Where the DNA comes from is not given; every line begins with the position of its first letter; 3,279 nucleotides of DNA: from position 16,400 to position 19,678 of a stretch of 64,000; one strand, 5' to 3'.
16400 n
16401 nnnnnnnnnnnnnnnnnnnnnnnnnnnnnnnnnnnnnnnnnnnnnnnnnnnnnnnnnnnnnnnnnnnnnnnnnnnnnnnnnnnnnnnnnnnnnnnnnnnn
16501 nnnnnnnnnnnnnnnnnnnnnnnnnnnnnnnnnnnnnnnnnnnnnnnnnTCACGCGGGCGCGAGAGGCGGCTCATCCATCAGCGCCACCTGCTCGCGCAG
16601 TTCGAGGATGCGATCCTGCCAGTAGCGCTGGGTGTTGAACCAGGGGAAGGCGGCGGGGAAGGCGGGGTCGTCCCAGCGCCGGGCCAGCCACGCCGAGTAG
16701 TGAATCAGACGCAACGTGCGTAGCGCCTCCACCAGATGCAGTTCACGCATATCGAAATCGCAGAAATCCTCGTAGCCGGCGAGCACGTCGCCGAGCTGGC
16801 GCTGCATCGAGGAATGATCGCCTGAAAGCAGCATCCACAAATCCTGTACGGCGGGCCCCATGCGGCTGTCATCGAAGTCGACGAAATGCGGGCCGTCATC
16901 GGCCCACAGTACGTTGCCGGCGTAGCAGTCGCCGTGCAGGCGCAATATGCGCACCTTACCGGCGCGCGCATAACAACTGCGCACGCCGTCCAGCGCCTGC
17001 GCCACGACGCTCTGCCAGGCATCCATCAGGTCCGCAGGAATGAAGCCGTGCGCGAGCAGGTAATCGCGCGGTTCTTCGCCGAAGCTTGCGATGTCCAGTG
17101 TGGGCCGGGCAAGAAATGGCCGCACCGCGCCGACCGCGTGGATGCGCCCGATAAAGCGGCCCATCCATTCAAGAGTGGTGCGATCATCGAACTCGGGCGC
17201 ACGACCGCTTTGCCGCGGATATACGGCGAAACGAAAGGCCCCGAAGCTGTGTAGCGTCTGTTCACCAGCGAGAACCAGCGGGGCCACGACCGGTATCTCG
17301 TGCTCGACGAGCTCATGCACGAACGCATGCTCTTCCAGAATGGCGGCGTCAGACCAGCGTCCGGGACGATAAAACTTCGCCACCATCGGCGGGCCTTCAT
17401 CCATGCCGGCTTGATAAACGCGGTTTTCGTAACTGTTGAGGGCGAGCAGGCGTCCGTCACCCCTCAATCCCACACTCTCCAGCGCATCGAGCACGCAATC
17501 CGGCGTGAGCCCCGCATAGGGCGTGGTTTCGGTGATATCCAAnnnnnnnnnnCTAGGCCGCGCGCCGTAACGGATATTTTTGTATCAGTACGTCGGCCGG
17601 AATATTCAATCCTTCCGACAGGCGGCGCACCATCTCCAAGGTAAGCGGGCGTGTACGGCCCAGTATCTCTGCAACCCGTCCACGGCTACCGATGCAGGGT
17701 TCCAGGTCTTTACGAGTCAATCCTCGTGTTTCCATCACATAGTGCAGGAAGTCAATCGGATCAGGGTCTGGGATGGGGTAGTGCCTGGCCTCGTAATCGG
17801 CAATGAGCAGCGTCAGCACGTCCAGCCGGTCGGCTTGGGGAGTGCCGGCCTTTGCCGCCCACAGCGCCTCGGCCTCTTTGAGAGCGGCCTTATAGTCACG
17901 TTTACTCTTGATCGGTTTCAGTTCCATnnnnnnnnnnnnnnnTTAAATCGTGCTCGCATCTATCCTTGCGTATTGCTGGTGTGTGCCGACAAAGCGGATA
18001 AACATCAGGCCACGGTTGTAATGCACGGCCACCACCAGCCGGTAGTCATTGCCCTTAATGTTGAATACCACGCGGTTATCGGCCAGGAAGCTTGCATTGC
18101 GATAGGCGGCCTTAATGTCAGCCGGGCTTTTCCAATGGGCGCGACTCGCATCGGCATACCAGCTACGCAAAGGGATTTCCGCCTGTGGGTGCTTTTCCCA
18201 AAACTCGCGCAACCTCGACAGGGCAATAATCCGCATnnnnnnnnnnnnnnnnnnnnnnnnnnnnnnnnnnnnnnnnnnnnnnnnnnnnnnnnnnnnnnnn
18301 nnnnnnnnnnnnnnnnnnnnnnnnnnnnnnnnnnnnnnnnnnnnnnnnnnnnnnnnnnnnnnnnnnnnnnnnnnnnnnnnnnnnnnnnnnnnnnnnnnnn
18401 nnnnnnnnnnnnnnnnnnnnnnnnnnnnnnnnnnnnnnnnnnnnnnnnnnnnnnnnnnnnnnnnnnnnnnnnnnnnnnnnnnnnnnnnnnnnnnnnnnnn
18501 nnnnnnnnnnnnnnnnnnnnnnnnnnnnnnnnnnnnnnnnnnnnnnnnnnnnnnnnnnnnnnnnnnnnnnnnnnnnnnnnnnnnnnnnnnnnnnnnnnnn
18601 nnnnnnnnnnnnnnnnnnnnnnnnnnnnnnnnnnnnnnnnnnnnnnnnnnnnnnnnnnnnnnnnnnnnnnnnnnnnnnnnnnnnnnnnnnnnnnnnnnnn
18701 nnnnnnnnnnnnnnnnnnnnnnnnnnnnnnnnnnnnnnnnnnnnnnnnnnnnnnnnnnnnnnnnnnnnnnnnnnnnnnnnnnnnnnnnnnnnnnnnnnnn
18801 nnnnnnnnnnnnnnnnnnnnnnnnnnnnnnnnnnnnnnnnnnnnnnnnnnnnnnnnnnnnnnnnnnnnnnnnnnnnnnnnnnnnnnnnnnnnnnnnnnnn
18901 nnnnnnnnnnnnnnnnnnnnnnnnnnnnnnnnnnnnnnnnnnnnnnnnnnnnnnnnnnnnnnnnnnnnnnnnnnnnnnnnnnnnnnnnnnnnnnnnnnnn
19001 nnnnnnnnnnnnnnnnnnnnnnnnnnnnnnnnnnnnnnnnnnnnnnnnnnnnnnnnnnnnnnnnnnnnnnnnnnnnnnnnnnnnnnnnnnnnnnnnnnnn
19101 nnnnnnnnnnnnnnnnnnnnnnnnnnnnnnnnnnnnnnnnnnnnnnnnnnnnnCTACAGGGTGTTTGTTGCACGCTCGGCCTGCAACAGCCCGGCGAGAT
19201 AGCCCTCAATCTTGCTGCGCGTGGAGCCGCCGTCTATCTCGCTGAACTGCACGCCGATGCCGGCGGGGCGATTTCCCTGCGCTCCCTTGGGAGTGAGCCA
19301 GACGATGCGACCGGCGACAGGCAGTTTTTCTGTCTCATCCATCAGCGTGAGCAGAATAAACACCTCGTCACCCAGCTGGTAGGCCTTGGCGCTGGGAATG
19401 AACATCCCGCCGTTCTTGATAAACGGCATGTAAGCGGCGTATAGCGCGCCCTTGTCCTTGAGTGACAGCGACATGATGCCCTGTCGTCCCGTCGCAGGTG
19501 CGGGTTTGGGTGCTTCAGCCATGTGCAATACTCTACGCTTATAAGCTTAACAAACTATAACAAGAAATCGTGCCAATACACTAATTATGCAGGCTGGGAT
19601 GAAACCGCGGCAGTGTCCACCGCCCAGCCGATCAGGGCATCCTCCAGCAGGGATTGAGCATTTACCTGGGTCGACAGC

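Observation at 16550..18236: higB-higA-srkA arrangement: toxin-antitoxin pair apparently co-transcribed with a YihE-type stress kinase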

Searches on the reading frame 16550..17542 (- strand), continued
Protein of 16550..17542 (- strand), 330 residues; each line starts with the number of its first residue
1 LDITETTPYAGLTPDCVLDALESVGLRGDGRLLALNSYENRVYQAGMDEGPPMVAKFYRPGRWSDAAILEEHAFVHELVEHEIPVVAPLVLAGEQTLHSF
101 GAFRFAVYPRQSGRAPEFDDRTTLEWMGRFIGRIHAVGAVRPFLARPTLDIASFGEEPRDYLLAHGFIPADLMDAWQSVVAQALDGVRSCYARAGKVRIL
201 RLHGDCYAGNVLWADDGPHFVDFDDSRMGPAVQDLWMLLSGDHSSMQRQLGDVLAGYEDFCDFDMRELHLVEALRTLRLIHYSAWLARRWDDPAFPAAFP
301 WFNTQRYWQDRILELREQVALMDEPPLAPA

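Call 64: search_protein_families(library=pfam, proteins=[L085:745-1554:-, L085:3226-4368:-, L085:5576-5929:+, L085:1762-2388:-], max_evalue=0.001)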
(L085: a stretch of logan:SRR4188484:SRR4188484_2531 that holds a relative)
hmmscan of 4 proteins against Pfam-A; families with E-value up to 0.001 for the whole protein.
L085:745-1554:- (269 aa): 2 families
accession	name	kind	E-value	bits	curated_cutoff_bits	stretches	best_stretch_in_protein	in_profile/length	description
PF25513.1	P2_C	-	1.6e-36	125.3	25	2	146-265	2-119/120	Viral coat protein P2 C-terminal domain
PF18628.8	P2_N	-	2.2e-24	86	25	1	6-133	3-128/129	Viral coat protein P2 N-terminal domain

L085:3226-4368:- (380 aa): 1 family
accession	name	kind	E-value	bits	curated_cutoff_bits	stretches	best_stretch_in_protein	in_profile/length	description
PF01446.23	Rep_1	-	5e-12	46.3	33.2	1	84-319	14-232/253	Replication protein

L085:5576-5929:+ (117 aa): 2 families
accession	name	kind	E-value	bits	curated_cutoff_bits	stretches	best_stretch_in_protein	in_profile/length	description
PF01381.28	HTH_3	-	4.8e-08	33.3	23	1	21-60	13-52/55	Helix-turn-helix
PF12472.13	DUF3693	-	2.4e-06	27.5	21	1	64-99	1-39/60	Phage related protein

L085:1762-2388:- (208 aa): 0 families

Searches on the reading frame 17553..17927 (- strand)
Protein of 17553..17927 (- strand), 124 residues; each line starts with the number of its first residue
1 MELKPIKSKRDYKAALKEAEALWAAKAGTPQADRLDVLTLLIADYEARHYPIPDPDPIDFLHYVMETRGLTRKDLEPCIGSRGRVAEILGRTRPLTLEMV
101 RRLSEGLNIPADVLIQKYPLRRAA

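Call 3: search_protein_families(library=pfam, proteins=[window:17553-17927:-], max_evalue=0.01)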
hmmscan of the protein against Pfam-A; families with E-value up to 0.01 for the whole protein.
window:17553-17927:- (124 aa): 0 families

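Call 4: search_protein_families(library=ncbifam, proteins=[window:17553-17927:-], max_evalue=0.01)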
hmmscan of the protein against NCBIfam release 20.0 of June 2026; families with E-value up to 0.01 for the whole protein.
window:17553-17927:- (124 aa): 0 families

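Call 23: find_homologous_proteins(query=window:17553-17927:-, max_evalue=1e-10)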
Query window:17553-17927:- (124 aa): 1405 proteins with E <= 1e-10 among 1415 candidates; the best 120 are listed.
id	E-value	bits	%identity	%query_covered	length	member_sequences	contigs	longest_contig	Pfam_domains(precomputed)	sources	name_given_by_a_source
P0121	8.0e-69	247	93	100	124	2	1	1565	-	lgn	-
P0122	1.8e-67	243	91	100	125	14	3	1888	-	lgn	-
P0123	1.3e-64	233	90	100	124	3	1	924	-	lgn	-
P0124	1.0e-55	205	76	100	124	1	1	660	PF01381.29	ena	-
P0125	2.1e-55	204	75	100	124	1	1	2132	-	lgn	-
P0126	3.5e-55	203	75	100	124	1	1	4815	-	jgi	jgi:HTH-type transcriptional regulator/antitoxin HigA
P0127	4.4e-55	203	76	100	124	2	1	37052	-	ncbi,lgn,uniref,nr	ncbi:MAG: transcriptional regulator, family [Hydrocarboniphaga sp.]|uniref:helix-turn-helix domain-c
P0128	8.8e-55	202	76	100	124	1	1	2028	PF01381.29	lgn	-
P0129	1.0e-54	201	75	100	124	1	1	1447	PF01381.29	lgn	-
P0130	1.8e-54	201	75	100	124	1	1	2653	PF01381.29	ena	-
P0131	3.5e-54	200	75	100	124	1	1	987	-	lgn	-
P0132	3.6e-54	200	74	100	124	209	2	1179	PF01381.29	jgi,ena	-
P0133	4.2e-54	199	70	100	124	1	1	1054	-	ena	-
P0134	6.2e-54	199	74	100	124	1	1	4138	PF01381.29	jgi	jgi:HTH-type transcriptional regulator/antitoxin HigA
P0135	7.5e-54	199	74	100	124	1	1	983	-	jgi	jgi:HTH-type transcriptional regulator/antitoxin HigA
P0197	1.7e-51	191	72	100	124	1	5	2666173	-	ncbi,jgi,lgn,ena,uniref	ncbi:helix-turn-helix domain-containing protein [Candidatus Ferrigenium straubiae]|jgi:HTH-type tran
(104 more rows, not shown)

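Call 24: search_solved_structures(query=window:17553-17927:-, max_evalue=0.01, show_alignments=1)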
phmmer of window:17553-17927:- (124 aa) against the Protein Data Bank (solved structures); distinct sequences matched with E-value up to 0.01: 2.
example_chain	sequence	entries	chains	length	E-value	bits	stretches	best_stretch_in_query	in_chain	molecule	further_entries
5ycl_A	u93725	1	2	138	0.0026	20.9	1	55-110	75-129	Antitoxin HigA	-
5ifg_B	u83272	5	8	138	0.003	20.7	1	55-109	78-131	Antitoxin HigA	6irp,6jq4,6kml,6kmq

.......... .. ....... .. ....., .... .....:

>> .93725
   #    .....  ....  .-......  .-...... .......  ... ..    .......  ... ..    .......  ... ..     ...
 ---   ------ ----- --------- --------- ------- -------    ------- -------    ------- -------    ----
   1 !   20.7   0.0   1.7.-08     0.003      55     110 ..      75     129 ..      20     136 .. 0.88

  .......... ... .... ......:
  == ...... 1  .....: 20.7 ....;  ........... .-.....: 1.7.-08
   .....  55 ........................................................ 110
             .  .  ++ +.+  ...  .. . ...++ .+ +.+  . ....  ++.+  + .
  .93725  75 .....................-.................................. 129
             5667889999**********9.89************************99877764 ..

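Call 26: find_encoding_contigs(protein=P0121, flank=3000, max_places=3)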
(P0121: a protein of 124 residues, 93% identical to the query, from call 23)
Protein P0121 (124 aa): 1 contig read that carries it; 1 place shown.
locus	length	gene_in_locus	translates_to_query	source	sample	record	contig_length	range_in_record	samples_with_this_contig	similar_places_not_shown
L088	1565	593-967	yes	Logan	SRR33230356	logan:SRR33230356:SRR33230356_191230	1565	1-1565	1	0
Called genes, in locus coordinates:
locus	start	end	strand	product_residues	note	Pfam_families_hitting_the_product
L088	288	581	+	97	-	PF09907:HigB_toxin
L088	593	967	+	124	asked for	-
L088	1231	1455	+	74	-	PF09720:Unstab_antitox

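Call 27: find_encoding_contigs(protein=P0122, flank=3000, max_places=4)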
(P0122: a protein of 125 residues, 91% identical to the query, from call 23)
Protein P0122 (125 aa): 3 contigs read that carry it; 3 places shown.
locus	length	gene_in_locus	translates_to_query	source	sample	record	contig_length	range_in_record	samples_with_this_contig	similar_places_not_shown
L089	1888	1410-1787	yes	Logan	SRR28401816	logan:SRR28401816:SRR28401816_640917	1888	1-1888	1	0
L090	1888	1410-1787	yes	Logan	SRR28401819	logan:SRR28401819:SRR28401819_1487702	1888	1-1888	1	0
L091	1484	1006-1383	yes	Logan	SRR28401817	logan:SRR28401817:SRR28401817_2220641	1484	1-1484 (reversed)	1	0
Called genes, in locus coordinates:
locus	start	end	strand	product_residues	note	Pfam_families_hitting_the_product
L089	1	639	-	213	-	?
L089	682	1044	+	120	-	PF00472:RF-1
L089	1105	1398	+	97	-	PF09907:HigB_toxin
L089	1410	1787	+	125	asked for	-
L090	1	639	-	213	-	?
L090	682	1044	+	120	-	PF00472:RF-1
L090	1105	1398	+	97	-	PF09907:HigB_toxin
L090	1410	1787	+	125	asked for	-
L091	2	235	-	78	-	?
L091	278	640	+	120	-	PF00472:RF-1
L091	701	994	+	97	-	PF09907:HigB_toxin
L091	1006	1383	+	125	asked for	-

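Call 28: find_encoding_contigs(protein=P0127, flank=4000, max_places=2)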
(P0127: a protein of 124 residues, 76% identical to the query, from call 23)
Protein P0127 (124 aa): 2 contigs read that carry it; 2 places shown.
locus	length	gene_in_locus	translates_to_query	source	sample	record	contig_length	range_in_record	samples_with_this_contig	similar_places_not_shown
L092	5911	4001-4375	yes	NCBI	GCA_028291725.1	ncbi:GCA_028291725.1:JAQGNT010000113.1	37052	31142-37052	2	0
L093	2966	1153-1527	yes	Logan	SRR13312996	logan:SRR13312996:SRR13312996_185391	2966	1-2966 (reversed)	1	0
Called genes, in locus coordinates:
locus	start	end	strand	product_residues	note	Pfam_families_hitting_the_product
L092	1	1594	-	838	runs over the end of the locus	PF07715:Plug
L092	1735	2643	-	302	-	PF12833:HTH_18, PF00165:HTH_AraC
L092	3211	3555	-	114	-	-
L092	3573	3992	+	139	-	PF09907:HigB_toxin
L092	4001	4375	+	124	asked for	-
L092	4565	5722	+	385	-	-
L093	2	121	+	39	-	?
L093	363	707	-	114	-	-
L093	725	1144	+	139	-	PF09907:HigB_toxin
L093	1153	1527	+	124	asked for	-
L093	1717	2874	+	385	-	-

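Call 29: find_encoding_contigs(protein=P0197, flank=4000, max_places=3)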
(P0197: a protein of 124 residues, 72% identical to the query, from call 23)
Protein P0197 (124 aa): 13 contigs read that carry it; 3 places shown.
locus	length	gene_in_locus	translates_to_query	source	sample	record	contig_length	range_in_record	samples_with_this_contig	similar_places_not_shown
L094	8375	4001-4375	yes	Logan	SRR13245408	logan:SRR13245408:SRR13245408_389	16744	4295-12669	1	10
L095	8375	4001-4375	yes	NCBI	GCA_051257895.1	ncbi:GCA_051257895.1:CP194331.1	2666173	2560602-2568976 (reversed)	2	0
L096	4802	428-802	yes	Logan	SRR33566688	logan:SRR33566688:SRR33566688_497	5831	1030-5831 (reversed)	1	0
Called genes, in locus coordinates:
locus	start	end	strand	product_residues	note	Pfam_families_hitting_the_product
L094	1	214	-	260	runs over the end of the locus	PF01925:TauE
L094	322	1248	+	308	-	PF00126:HTH_1, PF03466:LysR_substrate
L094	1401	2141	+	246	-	PF00881:Nitroreductase, PF28600:Nitroreductase_C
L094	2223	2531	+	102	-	-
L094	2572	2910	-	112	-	PF01740:STAS, PF13466:STAS_2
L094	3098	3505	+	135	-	-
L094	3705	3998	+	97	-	PF09907:HigB_toxin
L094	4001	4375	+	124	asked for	-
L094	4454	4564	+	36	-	-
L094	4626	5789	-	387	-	-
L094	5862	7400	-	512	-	PF03023:MurJ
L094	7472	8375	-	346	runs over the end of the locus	PF00586:AIRS, PF02769:AIRS_C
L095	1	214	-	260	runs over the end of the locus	PF01925:TauE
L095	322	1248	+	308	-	PF00126:HTH_1, PF03466:LysR_substrate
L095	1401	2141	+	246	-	PF00881:Nitroreductase, PF28600:Nitroreductase_C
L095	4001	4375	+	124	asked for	-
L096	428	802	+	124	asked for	-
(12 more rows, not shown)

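Call 57: find_related_loci(query=window:17553-17927:-, collection=metagenome_contigs, flank=2500)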
Query window:17553-17927:- (124 aa) in metagenome_contigs; peptide patterns used: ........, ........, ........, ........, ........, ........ (x = any residue, [..] = any of these).
600 stretches matched a pattern (row limit reached: there are more); 161 encode a relative of the query (tblastn E <= 1e-3); the best 80 are kept; 80 distinct loci.
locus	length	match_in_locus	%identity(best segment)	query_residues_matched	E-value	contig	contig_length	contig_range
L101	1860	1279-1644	71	1-122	6e-58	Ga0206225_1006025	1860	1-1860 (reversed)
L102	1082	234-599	70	1-122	1e-59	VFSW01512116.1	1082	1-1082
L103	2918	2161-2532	68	1-124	7e-56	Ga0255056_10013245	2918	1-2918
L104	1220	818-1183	70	1-122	3e-58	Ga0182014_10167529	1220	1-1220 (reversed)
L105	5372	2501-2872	69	1-124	3e-55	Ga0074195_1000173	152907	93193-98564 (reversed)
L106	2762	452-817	71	1-122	2e-55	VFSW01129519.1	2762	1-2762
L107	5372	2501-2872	69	1-124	4e-55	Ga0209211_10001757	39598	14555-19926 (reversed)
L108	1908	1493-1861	69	1-123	4e-56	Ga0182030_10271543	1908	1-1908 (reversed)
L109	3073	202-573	69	1-124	4e-55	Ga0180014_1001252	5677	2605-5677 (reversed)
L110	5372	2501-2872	69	1-124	1e-54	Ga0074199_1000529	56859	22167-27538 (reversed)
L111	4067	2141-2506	70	1-122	6e-55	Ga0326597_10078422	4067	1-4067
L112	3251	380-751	68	1-124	2e-54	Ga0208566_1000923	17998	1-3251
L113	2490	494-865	69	1-124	2e-54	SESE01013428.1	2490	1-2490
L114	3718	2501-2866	70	1-122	3e-54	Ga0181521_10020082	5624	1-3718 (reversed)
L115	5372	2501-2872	69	1-124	3e-54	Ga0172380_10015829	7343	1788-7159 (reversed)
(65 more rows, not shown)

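Call 60: search_protein_families(library=padloc, proteins=[window:17553-17927:-], max_evalue=0.001)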
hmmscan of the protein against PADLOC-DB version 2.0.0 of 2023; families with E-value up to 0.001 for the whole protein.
window:17553-17927:- (124 aa): 1 family
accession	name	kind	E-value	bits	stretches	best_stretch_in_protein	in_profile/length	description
PDLC03982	PD-Lambda-2_B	-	7.7e-40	135.4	1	1-118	1-121/402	-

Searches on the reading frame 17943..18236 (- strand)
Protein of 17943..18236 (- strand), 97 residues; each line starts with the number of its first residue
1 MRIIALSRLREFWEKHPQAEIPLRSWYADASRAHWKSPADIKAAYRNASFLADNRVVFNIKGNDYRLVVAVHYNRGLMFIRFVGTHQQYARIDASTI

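Call 3: search_protein_families(library=pfam, proteins=[window:17943-18236:-], max_evalue=0.01)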
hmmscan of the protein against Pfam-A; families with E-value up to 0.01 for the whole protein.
window:17943-18236:- (97 aa): 1 family
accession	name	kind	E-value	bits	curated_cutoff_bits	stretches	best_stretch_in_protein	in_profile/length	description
PF09907.15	HigB_toxin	-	1.3e-30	105.9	27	1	20-91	2-73/74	HigB_toxin, RelE-like toxic component of a toxin-antitoxin system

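Call 4: search_protein_families(library=ncbifam, proteins=[window:17943-18236:-], max_evalue=0.01)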
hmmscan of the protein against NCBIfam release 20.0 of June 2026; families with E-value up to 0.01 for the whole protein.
window:17943-18236:- (97 aa): 0 families

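Call 25: search_solved_structures(query=window:17943-18236:-, max_evalue=0.01, show_alignments=1)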
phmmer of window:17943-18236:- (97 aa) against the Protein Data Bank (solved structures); distinct sequences matched with E-value up to 0.01: 3.
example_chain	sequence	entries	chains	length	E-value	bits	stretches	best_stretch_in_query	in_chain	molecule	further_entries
5ycl_B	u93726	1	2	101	1.7e-08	37.8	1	1-90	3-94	mRNA interferase HigB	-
5ifg_A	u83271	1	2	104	1.8e-08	37.7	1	1-90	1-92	mRNA interferase HigB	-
6kml_A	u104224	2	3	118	2.7e-08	37.2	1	1-90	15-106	mRNA interferase toxin HigB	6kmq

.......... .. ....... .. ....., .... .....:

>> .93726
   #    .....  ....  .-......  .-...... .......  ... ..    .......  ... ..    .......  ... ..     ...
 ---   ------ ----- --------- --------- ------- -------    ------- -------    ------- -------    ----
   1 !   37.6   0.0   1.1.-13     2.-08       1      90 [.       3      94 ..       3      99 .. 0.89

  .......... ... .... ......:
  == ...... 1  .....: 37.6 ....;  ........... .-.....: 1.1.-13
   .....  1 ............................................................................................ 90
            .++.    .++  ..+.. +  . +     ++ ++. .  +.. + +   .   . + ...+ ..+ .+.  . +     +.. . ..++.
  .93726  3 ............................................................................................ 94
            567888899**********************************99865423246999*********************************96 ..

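Call 60: search_protein_families(library=padloc, proteins=[window:17943-18236:-], max_evalue=0.001)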
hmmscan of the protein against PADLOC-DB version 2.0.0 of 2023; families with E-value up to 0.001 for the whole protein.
window:17943-18236:- (97 aa): 4 families
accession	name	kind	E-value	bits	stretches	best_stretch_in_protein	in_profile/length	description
PDLC03979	PD-Lambda-2_A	-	5.1e-41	137.3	1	1-96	1-96/97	-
PDLC03981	PD-Lambda-2_A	-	3.5e-36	121.6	1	1-91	1-91/94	-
PDLC03978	PD-Lambda-2_A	-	3.6e-14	50.9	1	1-82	1-82/87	-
PDLC03980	PD-Lambda-2_A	-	4.5e-07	28.5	1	1-83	3-85/92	-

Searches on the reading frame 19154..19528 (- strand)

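Call 3: search_protein_families(library=pfam, proteins=[window:19154-19528:-], max_evalue=0.01)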
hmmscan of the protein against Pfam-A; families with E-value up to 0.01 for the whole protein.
window:19154-19528:- (124 aa): 1 family
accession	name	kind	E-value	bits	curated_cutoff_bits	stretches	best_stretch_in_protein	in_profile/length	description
PF07238.19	PilZ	-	7.8e-14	52.3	22.5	1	21-112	14-101/102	PilZ domain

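Call 4: search_protein_families(library=ncbifam, proteins=[window:19154-19528:-], max_evalue=0.01)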
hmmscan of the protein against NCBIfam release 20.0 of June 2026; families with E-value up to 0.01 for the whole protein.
window:19154-19528:- (124 aa): 1 family
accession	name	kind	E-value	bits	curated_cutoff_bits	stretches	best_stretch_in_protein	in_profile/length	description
TIGR02266.1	gmx_TIGR02266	paralog_domain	4.8e-11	42.7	68.7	1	23-107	10-91/96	TIGR02266 family protein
